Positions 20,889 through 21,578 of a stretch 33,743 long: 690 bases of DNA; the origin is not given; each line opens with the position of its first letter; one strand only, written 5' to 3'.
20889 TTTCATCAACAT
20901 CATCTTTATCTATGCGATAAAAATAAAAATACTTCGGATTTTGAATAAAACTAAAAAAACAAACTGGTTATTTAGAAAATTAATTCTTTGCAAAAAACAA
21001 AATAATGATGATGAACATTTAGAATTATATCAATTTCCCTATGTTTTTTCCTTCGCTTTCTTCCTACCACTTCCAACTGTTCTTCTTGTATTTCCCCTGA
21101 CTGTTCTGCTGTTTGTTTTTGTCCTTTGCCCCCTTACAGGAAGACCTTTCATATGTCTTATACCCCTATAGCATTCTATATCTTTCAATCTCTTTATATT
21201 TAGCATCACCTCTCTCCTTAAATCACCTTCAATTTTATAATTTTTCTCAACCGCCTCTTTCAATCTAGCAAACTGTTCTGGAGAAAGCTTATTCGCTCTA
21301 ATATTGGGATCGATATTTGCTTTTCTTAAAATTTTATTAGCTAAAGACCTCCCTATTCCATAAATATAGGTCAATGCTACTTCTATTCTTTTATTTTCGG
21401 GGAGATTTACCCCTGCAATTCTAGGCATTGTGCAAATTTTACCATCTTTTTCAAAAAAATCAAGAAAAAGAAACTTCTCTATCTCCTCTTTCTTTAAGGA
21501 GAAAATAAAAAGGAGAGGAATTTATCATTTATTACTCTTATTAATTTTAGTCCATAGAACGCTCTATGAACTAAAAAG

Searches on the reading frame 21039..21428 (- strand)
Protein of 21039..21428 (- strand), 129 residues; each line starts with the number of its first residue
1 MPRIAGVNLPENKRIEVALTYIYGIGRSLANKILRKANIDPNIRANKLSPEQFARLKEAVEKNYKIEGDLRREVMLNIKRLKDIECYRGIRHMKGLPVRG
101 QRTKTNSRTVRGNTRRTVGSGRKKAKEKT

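Call 12: search_protein_families(library=ncbifam, proteins=[window:21039-21428:-])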
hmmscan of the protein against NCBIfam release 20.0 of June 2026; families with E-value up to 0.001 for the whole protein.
window:21039-21428:- (129 aa): 3 families
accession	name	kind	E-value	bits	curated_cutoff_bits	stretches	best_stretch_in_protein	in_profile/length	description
TIGR03631.1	uS13_bact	equivalog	5.9e-50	168.5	130.45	1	3-114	1-112/113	30S ribosomal protein S13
NF003140.0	PRK04053.1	equivalog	1.9e-25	89.8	159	2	63-127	95-154/157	30S ribosomal protein S13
TIGR03629.1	uS13_arch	equivalog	1.2e-23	84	175.55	2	63-123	88-143/144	30S ribosomal protein S13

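Call 35: find_encoding_contigs(protein=window:21039-21428:-, flank=3000, max_places=10)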
Protein window:21039-21428:- (129 aa): 20 contigs read that carry it; 7 places shown.
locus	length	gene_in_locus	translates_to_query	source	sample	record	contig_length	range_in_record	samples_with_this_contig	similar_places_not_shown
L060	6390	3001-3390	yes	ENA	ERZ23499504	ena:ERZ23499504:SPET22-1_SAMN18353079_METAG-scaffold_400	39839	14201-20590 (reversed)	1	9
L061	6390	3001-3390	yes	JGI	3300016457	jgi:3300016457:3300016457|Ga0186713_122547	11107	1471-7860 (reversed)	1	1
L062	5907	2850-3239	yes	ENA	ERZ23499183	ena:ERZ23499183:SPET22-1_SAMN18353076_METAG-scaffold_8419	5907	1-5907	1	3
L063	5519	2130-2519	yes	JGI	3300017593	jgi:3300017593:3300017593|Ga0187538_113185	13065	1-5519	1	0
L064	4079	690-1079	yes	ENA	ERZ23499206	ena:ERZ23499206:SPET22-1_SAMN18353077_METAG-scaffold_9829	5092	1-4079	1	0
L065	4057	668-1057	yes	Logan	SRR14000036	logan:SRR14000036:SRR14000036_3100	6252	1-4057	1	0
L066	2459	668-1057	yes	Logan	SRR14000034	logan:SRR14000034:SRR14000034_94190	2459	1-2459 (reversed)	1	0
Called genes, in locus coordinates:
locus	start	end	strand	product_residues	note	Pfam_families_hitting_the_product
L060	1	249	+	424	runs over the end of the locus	PF11104:PilM_2 (weak), PF02541:Ppx-GppA (weak), PF14450:FtsA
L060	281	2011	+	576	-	-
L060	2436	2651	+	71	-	PF01176:eIF-1a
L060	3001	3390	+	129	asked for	PF00416:Ribosomal_S13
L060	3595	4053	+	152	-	PF00861:Ribosomal_L18p (weak), PF00411:Ribosomal_S11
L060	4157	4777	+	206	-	PF00163:Ribosomal_S4, PF22421:SYY_C-terminal (weak), PF01479:S4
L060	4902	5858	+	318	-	PF01193:RNA_pol_L, PF01000:RNA_pol_A_bac, PF03118:RNA_pol_A_CTD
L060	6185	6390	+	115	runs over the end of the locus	PF01196:Ribosomal_L17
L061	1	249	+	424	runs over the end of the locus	PF11104:PilM_2 (weak), PF02541:Ppx-GppA (weak), PF14450:FtsA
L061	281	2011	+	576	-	-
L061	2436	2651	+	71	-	PF01176:eIF-1a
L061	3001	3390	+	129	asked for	PF00416:Ribosomal_S13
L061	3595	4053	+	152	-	PF00861:Ribosomal_L18p (weak), PF00411:Ribosomal_S11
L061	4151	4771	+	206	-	PF00163:Ribosomal_S4, PF22421:SYY_C-terminal (weak), PF01479:S4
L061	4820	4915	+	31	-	-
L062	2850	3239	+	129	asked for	PF00416:Ribosomal_S13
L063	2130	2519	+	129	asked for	PF00416:Ribosomal_S13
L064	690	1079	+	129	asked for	PF00416:Ribosomal_S13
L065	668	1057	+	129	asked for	PF00416:Ribosomal_S13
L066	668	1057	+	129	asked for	PF00416:Ribosomal_S13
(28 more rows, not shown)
